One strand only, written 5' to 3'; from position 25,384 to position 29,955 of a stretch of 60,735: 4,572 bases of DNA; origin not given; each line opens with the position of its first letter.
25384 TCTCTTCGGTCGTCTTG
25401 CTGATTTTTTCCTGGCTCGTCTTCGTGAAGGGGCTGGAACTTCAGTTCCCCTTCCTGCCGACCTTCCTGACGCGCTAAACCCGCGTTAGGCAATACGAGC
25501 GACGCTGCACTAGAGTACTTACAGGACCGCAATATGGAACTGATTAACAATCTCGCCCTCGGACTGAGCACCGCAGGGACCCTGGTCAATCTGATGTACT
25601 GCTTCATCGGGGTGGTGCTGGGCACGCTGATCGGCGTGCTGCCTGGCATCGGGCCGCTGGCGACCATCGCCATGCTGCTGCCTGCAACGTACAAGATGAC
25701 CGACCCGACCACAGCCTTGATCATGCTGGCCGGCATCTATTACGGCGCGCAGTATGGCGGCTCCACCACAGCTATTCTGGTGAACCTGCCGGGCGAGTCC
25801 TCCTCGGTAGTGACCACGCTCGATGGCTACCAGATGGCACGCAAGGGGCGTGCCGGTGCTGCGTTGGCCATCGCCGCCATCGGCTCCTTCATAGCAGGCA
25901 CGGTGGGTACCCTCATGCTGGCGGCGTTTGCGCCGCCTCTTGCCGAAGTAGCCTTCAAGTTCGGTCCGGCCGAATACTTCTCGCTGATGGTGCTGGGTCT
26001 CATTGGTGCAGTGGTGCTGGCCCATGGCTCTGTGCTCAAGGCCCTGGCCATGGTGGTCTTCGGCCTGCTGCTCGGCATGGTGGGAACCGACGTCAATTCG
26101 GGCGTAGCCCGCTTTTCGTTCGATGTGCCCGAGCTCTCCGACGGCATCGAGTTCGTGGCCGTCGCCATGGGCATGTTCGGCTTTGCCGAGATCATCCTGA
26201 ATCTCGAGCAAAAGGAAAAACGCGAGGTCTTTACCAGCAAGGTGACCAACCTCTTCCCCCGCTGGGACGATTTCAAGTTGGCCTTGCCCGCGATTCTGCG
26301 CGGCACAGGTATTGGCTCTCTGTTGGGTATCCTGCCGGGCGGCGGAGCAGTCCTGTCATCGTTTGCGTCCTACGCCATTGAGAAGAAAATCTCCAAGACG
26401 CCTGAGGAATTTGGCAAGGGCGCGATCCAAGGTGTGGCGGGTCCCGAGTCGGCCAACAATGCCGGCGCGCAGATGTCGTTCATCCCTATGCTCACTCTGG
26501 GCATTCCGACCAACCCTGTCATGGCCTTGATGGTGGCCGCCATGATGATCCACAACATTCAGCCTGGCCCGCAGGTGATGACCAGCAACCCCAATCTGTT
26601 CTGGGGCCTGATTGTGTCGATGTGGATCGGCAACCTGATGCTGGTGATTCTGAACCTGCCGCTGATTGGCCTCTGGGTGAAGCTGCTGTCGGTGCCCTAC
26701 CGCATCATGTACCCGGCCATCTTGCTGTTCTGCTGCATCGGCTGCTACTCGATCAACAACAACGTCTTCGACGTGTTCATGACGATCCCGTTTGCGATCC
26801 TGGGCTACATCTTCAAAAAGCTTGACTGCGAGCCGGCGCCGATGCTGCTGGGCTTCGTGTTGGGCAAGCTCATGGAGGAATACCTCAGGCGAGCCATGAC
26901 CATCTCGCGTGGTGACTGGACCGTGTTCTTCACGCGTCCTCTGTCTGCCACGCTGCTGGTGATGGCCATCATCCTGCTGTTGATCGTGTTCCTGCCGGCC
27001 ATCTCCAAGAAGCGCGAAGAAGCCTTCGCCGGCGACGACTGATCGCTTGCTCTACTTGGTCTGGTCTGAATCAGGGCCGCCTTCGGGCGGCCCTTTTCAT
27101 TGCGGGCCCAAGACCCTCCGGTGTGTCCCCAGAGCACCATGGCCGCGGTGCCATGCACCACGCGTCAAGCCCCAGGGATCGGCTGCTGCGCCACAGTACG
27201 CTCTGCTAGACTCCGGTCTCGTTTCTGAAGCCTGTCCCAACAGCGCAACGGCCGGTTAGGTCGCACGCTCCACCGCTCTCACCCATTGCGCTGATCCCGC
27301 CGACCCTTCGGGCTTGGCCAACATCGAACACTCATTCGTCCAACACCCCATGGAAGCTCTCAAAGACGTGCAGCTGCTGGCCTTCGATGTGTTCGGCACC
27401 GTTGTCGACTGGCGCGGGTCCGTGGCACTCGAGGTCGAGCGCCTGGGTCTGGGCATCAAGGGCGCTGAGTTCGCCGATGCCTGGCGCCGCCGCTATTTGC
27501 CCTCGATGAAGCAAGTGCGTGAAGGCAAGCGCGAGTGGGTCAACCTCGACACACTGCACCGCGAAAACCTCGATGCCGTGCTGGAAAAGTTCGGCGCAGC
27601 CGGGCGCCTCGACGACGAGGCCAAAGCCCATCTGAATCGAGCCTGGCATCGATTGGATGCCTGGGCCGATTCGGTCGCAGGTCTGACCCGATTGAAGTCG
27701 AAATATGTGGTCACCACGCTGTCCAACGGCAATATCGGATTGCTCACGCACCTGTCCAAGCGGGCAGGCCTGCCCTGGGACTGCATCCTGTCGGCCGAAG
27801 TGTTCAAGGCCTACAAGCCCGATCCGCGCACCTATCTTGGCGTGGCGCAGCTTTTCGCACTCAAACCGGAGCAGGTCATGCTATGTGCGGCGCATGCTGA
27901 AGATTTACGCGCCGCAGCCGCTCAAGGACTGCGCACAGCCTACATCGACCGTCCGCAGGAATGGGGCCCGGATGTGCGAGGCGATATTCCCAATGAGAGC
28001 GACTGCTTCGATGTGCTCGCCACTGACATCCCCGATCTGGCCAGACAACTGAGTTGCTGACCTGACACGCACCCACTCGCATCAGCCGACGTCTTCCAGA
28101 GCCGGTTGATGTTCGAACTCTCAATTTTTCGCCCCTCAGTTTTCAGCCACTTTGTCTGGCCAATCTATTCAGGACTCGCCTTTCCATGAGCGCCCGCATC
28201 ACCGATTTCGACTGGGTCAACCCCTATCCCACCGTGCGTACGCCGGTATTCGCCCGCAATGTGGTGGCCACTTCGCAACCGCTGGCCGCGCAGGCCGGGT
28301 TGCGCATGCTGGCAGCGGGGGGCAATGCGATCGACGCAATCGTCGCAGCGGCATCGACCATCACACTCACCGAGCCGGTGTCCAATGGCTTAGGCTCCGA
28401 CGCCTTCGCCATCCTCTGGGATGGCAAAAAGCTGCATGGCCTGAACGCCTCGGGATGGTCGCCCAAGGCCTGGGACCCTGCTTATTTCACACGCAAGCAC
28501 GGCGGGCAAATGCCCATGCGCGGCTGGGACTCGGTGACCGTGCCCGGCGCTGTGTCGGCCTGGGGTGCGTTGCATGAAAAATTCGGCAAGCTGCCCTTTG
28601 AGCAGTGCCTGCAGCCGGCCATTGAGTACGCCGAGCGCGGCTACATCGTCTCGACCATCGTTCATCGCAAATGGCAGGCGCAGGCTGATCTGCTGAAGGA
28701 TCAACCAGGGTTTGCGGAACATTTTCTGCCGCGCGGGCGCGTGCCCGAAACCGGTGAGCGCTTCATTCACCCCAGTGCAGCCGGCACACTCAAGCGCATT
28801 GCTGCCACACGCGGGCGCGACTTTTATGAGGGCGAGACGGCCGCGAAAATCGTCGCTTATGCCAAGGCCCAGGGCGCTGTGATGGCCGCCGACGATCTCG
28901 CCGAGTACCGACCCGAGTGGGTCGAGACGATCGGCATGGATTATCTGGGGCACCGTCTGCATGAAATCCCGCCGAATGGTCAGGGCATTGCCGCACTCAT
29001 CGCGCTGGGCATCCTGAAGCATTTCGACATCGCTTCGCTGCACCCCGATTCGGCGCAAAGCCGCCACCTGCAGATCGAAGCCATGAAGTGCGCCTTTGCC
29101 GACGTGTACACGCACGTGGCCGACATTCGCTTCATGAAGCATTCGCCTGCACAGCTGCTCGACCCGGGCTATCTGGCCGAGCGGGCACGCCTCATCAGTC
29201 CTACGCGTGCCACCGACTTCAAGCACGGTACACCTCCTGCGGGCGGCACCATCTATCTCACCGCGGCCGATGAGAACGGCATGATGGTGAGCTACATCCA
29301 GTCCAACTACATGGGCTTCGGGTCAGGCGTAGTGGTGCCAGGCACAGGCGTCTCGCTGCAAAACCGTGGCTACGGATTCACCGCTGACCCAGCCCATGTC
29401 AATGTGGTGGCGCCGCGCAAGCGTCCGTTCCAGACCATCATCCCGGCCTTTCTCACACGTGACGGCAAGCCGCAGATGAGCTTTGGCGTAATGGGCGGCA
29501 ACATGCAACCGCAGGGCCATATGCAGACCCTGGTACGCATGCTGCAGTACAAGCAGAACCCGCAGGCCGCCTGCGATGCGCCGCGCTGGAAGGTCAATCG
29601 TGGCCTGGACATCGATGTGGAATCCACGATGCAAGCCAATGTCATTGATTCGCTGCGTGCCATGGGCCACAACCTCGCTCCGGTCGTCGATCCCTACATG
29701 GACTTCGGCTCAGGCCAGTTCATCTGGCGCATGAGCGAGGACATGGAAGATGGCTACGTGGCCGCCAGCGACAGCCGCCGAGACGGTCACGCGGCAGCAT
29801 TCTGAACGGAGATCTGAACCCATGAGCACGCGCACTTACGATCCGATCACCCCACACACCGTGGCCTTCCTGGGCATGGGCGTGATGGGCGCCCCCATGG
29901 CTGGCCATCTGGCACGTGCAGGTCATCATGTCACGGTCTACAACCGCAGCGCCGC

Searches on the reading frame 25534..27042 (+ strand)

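Call 31: search_protein_families(library=ncbifam, proteins=[window:25534-27042:+], max_evalue=1e-20)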
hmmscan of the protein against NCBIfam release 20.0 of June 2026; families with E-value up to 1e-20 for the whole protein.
window:25534-27042:+ (502 aa): 0 families

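Call 82: search_protein_families(library=pfam, proteins=[window:25534-27042:+], max_evalue=0.00001)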
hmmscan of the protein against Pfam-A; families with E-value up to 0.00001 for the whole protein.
window:25534-27042:+ (502 aa): 1 family
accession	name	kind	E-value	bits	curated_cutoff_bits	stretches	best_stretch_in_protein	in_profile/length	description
PF01970.21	TctA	-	1.3e-167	558.2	28.9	1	20-439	1-423/423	Tripartite tricarboxylate transporter TctA family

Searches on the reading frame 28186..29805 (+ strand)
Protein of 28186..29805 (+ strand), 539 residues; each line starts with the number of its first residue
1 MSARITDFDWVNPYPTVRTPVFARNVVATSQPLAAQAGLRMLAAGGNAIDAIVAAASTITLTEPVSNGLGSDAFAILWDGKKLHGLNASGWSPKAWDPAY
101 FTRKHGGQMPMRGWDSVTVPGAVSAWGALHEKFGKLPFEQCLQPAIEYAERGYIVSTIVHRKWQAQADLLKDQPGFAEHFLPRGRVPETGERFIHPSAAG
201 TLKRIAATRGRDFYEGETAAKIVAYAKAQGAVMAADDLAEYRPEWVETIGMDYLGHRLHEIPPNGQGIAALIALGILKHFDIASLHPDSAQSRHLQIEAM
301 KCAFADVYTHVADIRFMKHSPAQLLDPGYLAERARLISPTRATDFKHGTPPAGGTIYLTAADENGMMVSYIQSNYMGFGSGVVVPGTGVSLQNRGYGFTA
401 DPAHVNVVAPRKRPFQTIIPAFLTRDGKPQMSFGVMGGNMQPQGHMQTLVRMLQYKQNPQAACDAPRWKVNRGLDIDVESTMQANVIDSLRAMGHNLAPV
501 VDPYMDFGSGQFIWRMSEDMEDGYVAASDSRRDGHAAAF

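Call 31: search_protein_families(library=ncbifam, proteins=[window:28186-29805:+], max_evalue=1e-20)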
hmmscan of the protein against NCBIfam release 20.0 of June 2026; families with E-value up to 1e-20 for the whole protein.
window:28186-29805:+ (539 aa): 2 families
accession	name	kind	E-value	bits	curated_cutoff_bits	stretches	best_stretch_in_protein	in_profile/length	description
TIGR00066.1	g_glut_trans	equivalog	1.9e-95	320.4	357.85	1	26-531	2-518/518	gamma-glutamyltransferase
NF007187.0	PRK09615.1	equivalog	6e-44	150.3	990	1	20-513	44-557/581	gamma-glutamyltransferase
